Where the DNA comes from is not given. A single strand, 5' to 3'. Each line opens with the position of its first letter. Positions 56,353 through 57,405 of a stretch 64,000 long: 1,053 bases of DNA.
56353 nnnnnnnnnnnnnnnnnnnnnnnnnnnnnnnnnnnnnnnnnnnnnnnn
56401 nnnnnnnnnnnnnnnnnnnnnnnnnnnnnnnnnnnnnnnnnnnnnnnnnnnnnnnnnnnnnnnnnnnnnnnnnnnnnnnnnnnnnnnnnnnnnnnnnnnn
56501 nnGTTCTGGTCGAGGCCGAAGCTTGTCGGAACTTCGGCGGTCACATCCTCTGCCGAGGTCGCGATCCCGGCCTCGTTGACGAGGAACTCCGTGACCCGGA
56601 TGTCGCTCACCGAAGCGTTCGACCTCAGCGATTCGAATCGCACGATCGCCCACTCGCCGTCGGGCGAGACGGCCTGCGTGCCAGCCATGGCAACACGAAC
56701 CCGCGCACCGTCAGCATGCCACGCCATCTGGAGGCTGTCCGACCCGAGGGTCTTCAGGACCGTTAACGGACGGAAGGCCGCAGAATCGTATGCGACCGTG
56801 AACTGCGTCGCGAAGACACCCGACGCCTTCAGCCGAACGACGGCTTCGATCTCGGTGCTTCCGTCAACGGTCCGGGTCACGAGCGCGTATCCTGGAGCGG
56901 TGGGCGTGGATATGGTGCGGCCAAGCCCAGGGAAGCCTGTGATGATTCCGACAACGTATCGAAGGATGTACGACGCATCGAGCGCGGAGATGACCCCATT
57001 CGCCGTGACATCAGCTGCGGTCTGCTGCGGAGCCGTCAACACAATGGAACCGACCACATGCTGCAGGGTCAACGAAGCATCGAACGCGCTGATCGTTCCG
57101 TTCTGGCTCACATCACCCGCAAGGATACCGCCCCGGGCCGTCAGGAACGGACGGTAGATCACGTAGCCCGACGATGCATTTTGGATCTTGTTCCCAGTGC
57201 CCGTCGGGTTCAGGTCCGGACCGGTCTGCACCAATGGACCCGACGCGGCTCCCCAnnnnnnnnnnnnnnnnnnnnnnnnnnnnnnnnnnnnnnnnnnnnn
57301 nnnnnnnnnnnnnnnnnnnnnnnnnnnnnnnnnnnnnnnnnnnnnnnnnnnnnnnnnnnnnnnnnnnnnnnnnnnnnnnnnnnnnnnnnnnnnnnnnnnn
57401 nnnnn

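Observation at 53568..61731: T9SS-exported cohesin–dockerin pair: a cellulosome-like scaffold without cellulases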

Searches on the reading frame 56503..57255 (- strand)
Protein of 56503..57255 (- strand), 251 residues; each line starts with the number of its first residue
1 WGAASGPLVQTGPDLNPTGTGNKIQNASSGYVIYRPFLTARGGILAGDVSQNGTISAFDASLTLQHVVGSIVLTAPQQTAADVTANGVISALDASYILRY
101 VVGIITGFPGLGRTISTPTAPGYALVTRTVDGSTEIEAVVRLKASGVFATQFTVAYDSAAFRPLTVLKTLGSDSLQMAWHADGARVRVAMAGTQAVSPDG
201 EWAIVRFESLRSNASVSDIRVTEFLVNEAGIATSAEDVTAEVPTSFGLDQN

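Call 20: find_homologous_proteins(query=window:56503-57255:-, max_evalue=0.001)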
Query seq(251 aa) (251 aa): 11 proteins with E <= 0.001 among 1699 candidates.
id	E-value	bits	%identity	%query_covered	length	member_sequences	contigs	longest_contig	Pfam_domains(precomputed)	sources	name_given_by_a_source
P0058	8.6e-83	295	70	82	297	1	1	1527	PF00404.25,PF00963.25,PF13860.13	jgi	jgi:hypothetical protein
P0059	4.3e-59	218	64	64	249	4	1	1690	PF18962.8,PF13860.13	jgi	jgi:hypothetical protein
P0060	9.8e-49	184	46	100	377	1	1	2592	PF00404.25,PF00963.25,PF13860.13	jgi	-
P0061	3.5e-43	166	41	100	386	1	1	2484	PF13585.13,PF00404.25,PF00963.25,PF18962.8,PF13860.13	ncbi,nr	ncbi:MAG: T9SS type A sorting domain-containing protein, partial [Ignavibacteriae bacterium]|nr:T9SS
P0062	2.7e-33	133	65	42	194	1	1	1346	PF13860.13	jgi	jgi:hypothetical protein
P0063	8.2e-12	63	58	26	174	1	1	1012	PF00404.25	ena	-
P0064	1.4e-11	62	47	43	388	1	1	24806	PF13860.13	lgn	-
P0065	8.5e-10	57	62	24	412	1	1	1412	PF00404.25,PF18962.8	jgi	jgi:hypothetical protein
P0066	1.3e-8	53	57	26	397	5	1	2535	PF00404.25,PF18962.8,PF05345.19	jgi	jgi:hypothetical protein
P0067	3.1e-5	42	49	24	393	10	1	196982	PF00404.25,PF18962.8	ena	-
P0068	3.6e-5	41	49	24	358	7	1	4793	PF00404.25,PF18962.8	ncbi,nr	ncbi:MAG: T9SS type A sorting domain-containing protein, partial [Bacteroidetes bacterium]|nr:T9SS t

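Call 27: search_solved_structures(query=A1, max_evalue=1, show_alignments=2)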
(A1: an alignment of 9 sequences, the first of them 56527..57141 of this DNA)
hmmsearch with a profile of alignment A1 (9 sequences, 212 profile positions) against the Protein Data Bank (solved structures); distinct sequences matched with E-value up to 1: 52.
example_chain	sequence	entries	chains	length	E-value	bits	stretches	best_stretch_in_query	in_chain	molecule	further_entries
8x3a_A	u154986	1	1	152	4.5e-15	59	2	8-78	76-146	Serine protease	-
8x39_A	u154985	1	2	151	5.4e-15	58.7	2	8-78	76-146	Serine protease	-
4uyq_B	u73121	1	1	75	5.8e-12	48.8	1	9-73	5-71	Cellulosomal scaffoldin adaptor protein B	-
4uyp_B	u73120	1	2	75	6e-12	48.8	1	9-73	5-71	Cellulosomal scaffoldin adaptor protein B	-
9qf9_A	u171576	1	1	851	2e-08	37.2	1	5-93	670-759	Ruminococcus bromii Amy16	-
2ccl_B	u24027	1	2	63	5.6e-07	32.5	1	6-63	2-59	ENDO-1,4-BETA-XYLANASE Y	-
2xdh_A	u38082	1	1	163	3e-06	30.2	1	92-183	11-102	COHESIN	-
5m2o_B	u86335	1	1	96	1.1e-05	28.3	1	7-69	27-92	Group I Dockerin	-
3ul4_A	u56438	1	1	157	1.5e-05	27.9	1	82-196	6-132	Cellulosome-anchoring protein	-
1ohz_B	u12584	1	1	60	1.7e-05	27.7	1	8-63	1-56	ENDO-1,4-BETA-XYLANASE Y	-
8ajy_B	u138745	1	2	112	3e-05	26.9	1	8-62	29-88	Dockerin from ScaH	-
9qf8_A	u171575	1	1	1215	5.2e-05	26.1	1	4-64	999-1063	Ruminococcus bromii Amy10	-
2ozn_A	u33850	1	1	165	0.00016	24.5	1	74-191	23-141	O-GlcNAcase nagJ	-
3l8q_A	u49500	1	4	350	0.00017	24.4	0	83-135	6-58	Cellulosomal scaffoldin adaptor protein B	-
8zvk_A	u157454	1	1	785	0.00019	24.3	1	6-70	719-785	AaBgIC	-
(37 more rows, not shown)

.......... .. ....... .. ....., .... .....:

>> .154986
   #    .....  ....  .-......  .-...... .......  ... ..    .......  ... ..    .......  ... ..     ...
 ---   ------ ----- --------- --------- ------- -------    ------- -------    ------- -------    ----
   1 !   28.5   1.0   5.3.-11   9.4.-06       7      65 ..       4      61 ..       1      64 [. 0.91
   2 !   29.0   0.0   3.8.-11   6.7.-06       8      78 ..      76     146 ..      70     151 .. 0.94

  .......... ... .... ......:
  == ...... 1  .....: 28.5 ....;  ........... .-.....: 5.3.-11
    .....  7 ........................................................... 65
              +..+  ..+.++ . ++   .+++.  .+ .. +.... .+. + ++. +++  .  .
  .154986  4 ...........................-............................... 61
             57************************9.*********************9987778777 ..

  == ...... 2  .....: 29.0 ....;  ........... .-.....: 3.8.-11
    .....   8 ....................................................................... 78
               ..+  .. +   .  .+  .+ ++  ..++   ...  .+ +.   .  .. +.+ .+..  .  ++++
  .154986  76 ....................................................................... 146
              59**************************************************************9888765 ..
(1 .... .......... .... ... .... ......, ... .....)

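Call 37: predict_structure(alignment_id=A2)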
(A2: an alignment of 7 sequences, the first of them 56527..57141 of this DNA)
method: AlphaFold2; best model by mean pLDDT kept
length: 205 residues; sequences in the alignment: 7
mean_pLDDT: 66.6   pTM: 0.60
mean pLDDT of the five models: 66.6, 63.1, 61.4, 59.6, 59.5
residues with pLDDT >= 90: 27; 70-90: 72; 50-70: 64; < 50: 42
segments of 3 or more residues with pLDDT < 50: 1-21, 69-80, 194-197
pLDDT, mean of each block of 10 residues (from residue 1): 30 41 52 58 54 55 51 37 76 87 83 85 92 83 84 73 92 74 78 50 62
secondary structure, 60 per line:
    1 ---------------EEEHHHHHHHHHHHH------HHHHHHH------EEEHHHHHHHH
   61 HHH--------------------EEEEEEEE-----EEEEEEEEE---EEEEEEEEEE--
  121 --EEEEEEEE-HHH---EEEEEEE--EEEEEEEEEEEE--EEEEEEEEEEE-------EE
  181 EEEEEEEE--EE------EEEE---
elements in order: E16-18 H19-30 H37-43 E50-52 H53-63 E84-91 E97-105 E109-118 E123-130 E138-144 E147-158 E161-171 E179-188 E199-202

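Call 40: find_related_loci(query=A1, collection=genome_contigs, flank=9000)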
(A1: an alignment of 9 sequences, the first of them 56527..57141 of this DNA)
Query A1 (205 aa) in genome_contigs; peptide patterns used: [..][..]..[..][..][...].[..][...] (x = any residue, [..] = any of these).
247 stretches matched a pattern; 215 encode a relative of the query (tblastn E <= 1e-3); the best 80 are kept; 80 distinct loci.
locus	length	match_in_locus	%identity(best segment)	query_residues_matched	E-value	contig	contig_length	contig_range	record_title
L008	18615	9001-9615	74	1-205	2e-98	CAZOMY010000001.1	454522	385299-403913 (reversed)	MAG TPA_asm: uncultured Ignavibacteriaceae bacterium isolate binchicken_co107_246 genome assembly, contig: NODE_15_lengt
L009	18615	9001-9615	70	1-205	2e-92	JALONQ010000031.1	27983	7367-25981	MAG: Bacteroidetes bacterium isolate Prado081 scaffold_792, whole genome shotgun sequence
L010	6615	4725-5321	72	1-199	6e-88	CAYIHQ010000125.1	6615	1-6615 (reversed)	MAG TPA_asm: uncultured Ignavibacteriaceae bacterium isolate ERP119705_co22_105 genome assembly, contig: NODE_8827_lengt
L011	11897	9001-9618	48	1-205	8e-53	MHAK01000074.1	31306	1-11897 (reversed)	MAG: Ignavibacteria bacterium RIFCSPLOWO2_12_FULL_56_21 rifcsplowo2_12_scaffold_2902, whole genome shotgun sequence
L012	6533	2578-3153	47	3-190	5e-45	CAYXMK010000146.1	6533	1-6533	MAG TPA_asm: uncultured Ignavibacteriaceae bacterium isolate binchicken_co274_38 genome assembly, contig: NODE_27867_len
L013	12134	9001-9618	39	3-204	1e-38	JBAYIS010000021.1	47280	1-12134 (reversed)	MAG: Bacteroidota bacterium isolate SO_2016_GW1_36 scaffold01434_OW334_2016, whole genome shotgun sequence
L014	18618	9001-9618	39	3-204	4e-38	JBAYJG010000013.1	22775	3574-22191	MAG: Bacteroidota bacterium isolate SO_2016_GW1_5 scaffold03939_OW334_2016, whole genome shotgun sequence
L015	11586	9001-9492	47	1-163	7e-37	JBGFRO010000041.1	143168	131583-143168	MAG: Bacteroidota bacterium isolate BA1A45.2019.Bin.33 NODE_149_length_143168_cov_11.716394, whole genome shotgun sequen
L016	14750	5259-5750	44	1-163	8e-36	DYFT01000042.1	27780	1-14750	MAG TPA_asm: Ignavibacterium album isolate BE2011_53_18 Afr_mines_BE2011_549_length_27780_cov_7_232967, whole genome sho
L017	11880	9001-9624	36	1-204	2e-35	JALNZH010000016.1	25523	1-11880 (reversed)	MAG: Bacteroidetes bacterium isolate SO_2017_GW3 bin 7 scaffold_1137_c1_OW296A_2017, whole genome shotgun sequence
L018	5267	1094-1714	39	1-204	2e-35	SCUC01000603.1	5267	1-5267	MAG: Bacteroidetes bacterium isolate FW602_bin.19 FW602_bin.19-113395, whole genome shotgun sequence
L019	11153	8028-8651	39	1-204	4e-35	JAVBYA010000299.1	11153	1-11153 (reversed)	MAG: Bacteroidota bacterium isolate GS21 2835, whole genome shotgun sequence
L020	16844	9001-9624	39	1-204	3e-34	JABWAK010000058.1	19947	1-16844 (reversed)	MAG: Bacteroidetes bacterium isolate MAG_2 scaffold_2810, whole genome shotgun sequence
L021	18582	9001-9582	40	9-205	5e-34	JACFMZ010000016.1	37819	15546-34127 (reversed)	MAG: Bacteroidetes bacterium isolate BROCD011 NODE_932_length_37819_cov_6.498967, whole genome shotgun sequence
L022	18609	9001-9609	44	1-200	4e-44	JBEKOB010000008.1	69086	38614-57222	MAG: Bacteroidota bacterium isolate SPRUCE 430 SPRUCE_430_8, whole genome shotgun sequence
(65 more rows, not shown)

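Call 41: fold_search(model_id=the predicted structure, library=pdb)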
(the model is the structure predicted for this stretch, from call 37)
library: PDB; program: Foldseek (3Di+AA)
matches with E <= 10: 1276; with E <= 0.001: 90
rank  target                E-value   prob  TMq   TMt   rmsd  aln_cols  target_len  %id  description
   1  2vo8                  2.3e-07  1.00  0.44  0.64   4.8       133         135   18  Cohesin module from Clostridium perfringens ATCC13124 family 33 glycoside hydrolase. (released 2008-09-02)
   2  2xdh                  4.3e-07  1.00  0.46  0.65   3.8       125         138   14  Non-cellulosomal cohesin from the hyperthermophilic archaeon Archaeoglobus fulgidus (released 2010-05-26)
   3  5nrm_A                6.3e-07  1.00  0.47  0.66   3.8       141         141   17  Crystal structure of the sixth cohesin from Acetivibrio cellulolyticus' scaffoldin B in complex with Cel5 dockerin S51 (released 2018-01-31)
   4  2jh2_C                9.4e-07  1.00  0.49  0.74   3.0       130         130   18  X-ray crystal structure of a cohesin-like module from Clostridium perfringens (released 2007-11-06)
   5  2jh2_B                1.1e-06  1.00  0.42  0.62   7.7       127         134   19  X-ray crystal structure of a cohesin-like module from Clostridium perfringens (released 2007-11-06)
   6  2jh2_A                1.8e-06  1.00  0.45  0.67   4.7       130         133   18  X-ray crystal structure of a cohesin-like module from Clostridium perfringens (released 2007-11-06)
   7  5nrk_A                3.3e-06  1.00  0.46  0.63   3.8       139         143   19  Crystal structure of the sixth cohesin from Acetivibrio cellulolyticus' scaffoldin B in complex with Cel5 dockerin S15 (released 2018-01-31)
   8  6kgf_C                3.9e-06  1.00  0.48  0.64   3.6       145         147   20  Crystal structure of CaDoc0917(R16D)-CaCohA2 complex at pH 8.2 (released 2020-07-08)
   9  4ums                  4.4e-06  1.00  0.40  0.51   7.1       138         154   14  The crystal structure of the seventh ScaB type I cohesin from Pseudobacteroides cellulosolvens (released 2015-05-06)
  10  2vn5_C                4.9e-06  1.00  0.44  0.59   4.2       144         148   13  The Clostridium cellulolyticum dockerin displays a dual binding mode for its cohesin partner (released 2008-05-20)
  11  2w1n                  5.2e-06  1.00  0.47  0.43   3.5       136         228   17  cohesin and fibronectin type-III double module construct from the Clostridium perfringens glycoside hydrolase GH84C (released 2009-02-03)
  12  2vn5_A                5.8e-06  1.00  0.46  0.64   3.9       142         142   13  The Clostridium cellulolyticum dockerin displays a dual binding mode for its cohesin partner (released 2008-05-20)
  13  3ul4_A                6.1e-06  1.00  0.46  0.63   4.0       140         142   16  Crystal structure of Coh-OlpA(Cthe_3080)-Doc918(Cthe_0918) complex: A novel type I Cohesin-Dockerin complex from Clost (released 2012-11-28)
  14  6kgd_A                7.3e-06  1.00  0.48  0.65   3.6       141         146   19  Crystal structure of CaDoc0917(R49D)-CaCohA2 complex at pH 8.0 (released 2020-07-08)
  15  6kge_A                8.6e-06  1.00  0.47  0.66   3.5       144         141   19  Crystal structure of CaDoc0917(R16D)-CaCohA2 complex at pH 5.5 (released 2020-07-08)
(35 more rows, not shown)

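Call 76: search_protein_representatives(protein=window:56527-57141:-)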
Query: 205 residues. Proteins with E-value up to 0.001 (for the whole library): 5013; up to 1e-10: 601; up to 1e-30: 7. The best 150 are listed.
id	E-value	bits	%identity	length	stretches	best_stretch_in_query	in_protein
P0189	5.1e-64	231.7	37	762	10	7-73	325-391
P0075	2.7e-46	173.9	48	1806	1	1-205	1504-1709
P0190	7.2e-41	156.2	42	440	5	5-72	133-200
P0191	5.7e-36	140.3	44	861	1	1-187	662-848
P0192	2.0e-35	138.5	40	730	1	1-196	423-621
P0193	6.6e-32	127.0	36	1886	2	2-196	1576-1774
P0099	1.0e-31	126.4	40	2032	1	1-199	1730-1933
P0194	7.7e-30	120.3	34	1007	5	16-91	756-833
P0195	7.7e-30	120.3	38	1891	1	1-200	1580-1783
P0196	2.9e-29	118.4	38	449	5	7-67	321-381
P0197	2.9e-29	118.4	37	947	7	9-70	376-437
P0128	9.1e-29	116.8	38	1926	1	1-194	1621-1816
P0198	2.8e-28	115.2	38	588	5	7-71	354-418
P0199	9.9e-28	113.4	31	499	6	7-79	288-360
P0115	1.2e-27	113.2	38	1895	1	1-194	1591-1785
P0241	1.6e-19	86.7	38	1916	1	8-171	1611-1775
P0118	2.1e-18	83.0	34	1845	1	1-187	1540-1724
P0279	1.7e-17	80.0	38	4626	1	8-192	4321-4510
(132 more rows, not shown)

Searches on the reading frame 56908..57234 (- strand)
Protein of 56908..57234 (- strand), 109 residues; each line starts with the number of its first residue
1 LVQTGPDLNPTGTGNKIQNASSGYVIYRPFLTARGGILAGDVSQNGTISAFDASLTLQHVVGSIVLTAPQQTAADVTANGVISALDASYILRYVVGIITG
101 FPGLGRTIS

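Call 6: search_protein_families(library=pfam, proteins=[window:56908-57234:-], max_evalue=10)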
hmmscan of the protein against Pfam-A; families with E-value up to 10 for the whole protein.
seq(109 aa): 1 family
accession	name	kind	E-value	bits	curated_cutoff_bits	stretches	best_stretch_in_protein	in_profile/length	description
PF00404.24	Dockerin_1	-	2.4e-09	37.7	22.9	1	39-94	1-56/57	Dockerin type I domain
